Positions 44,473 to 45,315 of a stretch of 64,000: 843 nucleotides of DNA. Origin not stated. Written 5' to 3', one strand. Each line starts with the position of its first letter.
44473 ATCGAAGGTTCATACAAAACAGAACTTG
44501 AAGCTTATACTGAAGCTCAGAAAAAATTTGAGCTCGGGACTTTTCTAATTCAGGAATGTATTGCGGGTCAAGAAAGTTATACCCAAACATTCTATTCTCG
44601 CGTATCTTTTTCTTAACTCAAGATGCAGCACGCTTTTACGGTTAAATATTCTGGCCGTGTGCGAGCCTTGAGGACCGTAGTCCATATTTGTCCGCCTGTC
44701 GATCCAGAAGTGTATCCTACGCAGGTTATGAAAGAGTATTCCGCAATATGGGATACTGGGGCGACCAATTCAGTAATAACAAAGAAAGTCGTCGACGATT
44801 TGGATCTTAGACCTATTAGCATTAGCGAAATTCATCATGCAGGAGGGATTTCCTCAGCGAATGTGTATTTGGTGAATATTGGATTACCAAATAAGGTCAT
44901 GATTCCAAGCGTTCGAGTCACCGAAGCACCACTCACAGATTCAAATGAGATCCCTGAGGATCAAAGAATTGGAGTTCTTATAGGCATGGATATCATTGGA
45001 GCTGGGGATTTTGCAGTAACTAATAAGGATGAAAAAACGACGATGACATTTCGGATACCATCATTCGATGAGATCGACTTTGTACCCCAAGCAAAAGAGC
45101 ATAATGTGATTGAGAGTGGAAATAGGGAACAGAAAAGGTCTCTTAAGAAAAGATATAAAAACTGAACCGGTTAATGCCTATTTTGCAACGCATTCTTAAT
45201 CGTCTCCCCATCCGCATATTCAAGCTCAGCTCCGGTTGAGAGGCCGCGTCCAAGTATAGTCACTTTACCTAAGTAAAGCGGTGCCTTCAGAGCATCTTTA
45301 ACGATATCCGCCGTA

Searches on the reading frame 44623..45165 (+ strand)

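Call 85: search_protein_families(library=pfam, proteins=[window:44623-45165:+], max_evalue=0.001)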
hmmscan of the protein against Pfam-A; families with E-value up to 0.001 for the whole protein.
window:44623-45165:+ (180 aa): 2 families
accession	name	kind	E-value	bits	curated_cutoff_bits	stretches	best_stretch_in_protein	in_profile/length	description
PF13650.11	Asp_protease_2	-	1.1e-05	26.5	24.3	1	38-123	9-89/90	Aspartyl protease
PF13975.11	gag-asp_proteas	-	0.00013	23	28.2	1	38-125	9-90/92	gag-polyprotein putative aspartyl protease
